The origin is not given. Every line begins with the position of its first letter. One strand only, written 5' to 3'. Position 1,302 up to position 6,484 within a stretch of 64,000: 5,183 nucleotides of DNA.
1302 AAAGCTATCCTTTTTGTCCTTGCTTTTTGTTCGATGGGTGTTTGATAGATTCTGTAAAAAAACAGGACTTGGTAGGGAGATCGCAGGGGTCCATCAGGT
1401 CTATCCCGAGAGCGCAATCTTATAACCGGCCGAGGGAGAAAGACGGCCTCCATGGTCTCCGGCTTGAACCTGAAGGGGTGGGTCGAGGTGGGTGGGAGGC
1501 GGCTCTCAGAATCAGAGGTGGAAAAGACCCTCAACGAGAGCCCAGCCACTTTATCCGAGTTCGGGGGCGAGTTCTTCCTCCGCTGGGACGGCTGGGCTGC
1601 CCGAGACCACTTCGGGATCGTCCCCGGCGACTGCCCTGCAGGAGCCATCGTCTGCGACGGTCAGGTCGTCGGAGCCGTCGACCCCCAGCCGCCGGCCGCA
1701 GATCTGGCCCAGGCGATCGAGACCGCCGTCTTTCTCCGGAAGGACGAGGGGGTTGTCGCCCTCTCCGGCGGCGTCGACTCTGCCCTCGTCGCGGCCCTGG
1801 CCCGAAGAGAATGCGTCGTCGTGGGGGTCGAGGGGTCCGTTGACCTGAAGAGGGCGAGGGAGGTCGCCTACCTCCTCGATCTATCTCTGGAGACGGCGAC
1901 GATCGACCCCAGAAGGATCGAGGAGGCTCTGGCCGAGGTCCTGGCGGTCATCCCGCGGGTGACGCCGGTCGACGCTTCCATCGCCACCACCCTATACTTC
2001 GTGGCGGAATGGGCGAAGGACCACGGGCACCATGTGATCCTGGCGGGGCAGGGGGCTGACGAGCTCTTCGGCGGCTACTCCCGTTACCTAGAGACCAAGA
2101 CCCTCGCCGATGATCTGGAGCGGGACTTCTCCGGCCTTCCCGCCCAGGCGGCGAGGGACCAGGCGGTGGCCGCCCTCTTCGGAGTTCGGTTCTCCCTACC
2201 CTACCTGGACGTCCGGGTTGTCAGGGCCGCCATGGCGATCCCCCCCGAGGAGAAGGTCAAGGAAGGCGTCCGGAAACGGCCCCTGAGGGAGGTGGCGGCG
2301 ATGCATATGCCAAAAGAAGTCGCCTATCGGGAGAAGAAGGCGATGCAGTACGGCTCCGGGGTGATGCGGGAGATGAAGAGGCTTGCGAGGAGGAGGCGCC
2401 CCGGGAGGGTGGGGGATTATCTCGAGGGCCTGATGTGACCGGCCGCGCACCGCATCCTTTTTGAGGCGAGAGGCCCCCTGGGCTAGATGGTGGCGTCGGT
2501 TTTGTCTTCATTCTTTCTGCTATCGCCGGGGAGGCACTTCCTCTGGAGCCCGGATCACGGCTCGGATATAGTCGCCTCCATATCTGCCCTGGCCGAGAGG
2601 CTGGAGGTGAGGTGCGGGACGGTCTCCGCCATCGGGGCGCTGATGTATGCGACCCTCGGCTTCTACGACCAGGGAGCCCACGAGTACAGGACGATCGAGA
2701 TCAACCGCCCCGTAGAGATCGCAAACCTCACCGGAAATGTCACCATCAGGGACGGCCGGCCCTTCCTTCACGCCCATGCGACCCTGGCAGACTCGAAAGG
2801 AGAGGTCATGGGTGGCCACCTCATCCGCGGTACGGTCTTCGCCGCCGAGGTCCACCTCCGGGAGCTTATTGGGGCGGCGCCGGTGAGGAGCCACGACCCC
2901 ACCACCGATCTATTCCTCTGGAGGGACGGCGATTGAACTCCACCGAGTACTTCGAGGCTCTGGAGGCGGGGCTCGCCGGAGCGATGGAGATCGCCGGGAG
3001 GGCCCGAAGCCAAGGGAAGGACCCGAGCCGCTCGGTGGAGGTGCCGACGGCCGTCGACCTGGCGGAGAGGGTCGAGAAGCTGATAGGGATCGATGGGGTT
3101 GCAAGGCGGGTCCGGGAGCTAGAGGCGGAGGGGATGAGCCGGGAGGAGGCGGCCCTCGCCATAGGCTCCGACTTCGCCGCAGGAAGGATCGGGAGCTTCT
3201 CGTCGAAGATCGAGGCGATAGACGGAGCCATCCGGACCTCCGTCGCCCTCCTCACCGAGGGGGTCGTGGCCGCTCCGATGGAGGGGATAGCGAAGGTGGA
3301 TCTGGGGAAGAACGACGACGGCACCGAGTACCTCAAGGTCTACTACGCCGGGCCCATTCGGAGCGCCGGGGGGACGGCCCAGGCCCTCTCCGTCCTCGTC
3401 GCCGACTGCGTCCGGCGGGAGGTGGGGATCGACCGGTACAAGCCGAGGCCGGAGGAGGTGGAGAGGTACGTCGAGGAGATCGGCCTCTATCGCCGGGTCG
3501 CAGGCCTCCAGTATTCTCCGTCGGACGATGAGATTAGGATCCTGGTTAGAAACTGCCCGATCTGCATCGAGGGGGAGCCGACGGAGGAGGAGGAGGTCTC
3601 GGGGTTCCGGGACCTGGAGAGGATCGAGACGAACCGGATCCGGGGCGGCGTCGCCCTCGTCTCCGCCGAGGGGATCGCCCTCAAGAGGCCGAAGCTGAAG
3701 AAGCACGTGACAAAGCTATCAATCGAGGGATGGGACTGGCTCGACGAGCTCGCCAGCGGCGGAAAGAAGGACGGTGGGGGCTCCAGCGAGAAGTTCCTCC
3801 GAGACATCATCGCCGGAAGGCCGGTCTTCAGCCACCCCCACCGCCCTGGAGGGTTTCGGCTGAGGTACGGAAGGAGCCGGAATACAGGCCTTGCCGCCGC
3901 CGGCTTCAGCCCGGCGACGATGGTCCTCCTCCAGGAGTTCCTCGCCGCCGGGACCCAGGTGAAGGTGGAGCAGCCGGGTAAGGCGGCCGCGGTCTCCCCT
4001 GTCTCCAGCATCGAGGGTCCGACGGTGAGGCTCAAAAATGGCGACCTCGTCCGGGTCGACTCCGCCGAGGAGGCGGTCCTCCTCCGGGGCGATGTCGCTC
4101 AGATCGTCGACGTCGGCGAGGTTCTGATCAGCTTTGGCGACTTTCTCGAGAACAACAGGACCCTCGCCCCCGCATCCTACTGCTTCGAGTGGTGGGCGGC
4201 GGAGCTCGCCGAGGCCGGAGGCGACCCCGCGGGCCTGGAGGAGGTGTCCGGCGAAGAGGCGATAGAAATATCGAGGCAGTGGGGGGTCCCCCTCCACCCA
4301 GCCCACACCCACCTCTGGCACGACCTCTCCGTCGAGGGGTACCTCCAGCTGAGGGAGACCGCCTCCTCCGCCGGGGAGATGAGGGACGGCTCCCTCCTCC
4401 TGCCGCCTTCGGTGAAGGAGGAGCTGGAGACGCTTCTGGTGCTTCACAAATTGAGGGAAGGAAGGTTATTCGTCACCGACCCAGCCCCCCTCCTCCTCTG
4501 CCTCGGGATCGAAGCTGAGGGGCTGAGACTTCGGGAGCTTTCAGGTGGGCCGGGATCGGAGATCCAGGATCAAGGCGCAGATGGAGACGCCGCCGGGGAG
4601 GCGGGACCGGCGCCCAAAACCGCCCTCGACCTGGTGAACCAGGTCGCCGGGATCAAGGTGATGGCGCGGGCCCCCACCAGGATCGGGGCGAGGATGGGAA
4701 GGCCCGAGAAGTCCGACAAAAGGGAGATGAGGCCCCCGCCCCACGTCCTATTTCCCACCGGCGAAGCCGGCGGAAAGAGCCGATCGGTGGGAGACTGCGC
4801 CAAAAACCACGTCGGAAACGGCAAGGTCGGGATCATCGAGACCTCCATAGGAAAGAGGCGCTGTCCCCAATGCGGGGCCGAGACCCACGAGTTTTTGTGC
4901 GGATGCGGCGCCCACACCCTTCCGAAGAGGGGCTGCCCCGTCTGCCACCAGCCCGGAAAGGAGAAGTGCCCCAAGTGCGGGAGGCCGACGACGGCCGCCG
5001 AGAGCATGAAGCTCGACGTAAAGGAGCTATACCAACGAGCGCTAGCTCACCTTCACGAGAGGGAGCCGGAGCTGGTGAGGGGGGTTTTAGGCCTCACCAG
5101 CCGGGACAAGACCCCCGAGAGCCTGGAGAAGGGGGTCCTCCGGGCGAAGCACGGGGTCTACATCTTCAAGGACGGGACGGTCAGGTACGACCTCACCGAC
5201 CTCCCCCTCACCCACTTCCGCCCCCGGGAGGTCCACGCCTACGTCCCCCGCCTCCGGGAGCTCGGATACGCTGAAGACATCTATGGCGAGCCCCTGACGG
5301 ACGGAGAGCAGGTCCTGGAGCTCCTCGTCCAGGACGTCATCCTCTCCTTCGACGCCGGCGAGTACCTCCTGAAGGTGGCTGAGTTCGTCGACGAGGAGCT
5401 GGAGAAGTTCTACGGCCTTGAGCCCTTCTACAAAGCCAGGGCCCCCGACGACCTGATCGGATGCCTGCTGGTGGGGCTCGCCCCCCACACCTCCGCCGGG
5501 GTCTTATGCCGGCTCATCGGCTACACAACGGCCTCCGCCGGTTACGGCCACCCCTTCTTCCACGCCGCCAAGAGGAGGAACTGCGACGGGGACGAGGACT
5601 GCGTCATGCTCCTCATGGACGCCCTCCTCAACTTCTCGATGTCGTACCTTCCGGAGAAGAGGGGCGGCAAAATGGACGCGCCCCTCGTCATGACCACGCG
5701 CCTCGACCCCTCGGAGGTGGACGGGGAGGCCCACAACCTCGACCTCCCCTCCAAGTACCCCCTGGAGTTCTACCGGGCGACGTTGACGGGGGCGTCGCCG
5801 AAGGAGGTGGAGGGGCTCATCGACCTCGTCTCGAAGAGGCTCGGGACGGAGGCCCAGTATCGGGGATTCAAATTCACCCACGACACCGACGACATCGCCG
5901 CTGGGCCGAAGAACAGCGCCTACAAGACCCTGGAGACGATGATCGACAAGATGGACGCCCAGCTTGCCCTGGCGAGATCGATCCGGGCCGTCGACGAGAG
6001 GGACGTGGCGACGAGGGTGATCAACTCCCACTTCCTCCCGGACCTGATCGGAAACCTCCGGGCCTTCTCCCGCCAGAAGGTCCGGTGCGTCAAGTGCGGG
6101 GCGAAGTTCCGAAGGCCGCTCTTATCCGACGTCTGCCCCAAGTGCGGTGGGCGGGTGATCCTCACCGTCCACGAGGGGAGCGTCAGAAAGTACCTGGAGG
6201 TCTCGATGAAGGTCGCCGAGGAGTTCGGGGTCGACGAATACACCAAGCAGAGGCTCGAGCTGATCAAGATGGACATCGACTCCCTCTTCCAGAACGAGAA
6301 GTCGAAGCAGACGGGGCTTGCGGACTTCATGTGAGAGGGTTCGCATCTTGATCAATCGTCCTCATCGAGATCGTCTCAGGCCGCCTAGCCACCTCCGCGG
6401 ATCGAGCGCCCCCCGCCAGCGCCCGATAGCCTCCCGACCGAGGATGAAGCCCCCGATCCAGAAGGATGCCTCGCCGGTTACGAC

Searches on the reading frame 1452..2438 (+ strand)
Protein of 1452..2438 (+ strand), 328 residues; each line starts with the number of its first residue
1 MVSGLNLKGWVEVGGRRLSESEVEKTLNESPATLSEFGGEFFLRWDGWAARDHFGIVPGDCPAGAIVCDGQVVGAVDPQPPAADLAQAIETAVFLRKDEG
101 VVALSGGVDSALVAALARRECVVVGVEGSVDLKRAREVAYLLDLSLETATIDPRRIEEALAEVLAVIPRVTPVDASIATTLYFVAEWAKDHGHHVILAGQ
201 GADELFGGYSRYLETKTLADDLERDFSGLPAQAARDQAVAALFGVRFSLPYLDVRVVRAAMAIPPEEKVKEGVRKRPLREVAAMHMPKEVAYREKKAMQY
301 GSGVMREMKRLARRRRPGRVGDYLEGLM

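Call 24: search_protein_families(library=pfam, proteins=[window:1452-2438:+], max_evalue=0.0001)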
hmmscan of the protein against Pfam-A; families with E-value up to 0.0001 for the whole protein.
window:1452-2438:+ (328 aa): 1 family
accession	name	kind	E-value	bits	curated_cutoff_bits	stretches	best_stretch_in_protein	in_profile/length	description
PF00733.27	Asn_synthase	-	2.8e-37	129.6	21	2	102-220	22-146/354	Asparagine synthase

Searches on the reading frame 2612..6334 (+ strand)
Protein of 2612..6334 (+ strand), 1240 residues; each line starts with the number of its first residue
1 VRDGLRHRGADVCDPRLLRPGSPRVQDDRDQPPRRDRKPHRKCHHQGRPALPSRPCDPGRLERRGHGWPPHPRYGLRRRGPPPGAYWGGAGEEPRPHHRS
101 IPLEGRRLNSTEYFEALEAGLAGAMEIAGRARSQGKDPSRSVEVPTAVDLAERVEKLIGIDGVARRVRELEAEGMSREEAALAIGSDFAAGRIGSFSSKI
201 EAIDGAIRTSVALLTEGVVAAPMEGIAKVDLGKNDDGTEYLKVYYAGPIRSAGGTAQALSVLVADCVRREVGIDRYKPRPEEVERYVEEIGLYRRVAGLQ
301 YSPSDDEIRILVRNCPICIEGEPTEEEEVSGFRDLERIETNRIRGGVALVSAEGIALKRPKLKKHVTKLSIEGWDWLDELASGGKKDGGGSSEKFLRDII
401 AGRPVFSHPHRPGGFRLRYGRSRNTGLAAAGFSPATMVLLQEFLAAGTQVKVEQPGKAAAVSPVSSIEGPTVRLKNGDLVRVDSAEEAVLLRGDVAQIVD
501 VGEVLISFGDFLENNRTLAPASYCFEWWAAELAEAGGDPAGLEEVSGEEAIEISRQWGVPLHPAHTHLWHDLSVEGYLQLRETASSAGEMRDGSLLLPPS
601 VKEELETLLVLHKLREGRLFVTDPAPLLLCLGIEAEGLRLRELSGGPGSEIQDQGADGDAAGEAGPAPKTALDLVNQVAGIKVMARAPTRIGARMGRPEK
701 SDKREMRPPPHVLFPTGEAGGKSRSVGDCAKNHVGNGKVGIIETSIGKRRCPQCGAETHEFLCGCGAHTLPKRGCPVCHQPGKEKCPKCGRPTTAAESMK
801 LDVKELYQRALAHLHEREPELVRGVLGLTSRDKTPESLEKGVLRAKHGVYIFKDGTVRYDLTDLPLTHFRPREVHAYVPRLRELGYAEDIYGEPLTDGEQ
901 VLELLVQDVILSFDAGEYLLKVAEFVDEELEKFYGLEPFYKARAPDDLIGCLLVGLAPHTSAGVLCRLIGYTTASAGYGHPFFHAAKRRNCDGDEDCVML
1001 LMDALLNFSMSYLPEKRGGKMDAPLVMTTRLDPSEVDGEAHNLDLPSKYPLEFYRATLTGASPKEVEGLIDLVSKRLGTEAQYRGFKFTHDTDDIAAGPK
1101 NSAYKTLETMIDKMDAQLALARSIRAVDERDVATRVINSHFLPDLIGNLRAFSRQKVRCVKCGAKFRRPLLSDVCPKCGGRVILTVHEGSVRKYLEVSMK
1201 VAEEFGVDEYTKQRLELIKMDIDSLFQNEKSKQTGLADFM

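Call 24: search_protein_families(library=pfam, proteins=[window:2612-6334:+], max_evalue=0.0001)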
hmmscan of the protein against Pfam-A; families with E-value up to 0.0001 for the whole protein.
window:2612-6334:+ (1240 aa): 4 families
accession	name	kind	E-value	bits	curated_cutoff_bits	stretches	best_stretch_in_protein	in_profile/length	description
PF24846.1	PolC_DP2_cat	-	3.9e-152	505.8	24.3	1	816-1113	2-299/299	DNA polymerase II large subunit DP2, catalytic domain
PF24844.1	PolC_DP2_central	-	1.3e-140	469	24.3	1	391-780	10-368/372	DNA polymerase II large subunit DP2, central domain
PF03833.19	PolC_DP2_N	-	9.3e-128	425.5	24.3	1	112-382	1-270/271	DNA polymerase II large subunit DP2, N-terminal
PF22912.2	zf-DPOE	-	8.1e-05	23.1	21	1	1155-1207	3-53/58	Zinc finger domain of DNA polymerase-epsilon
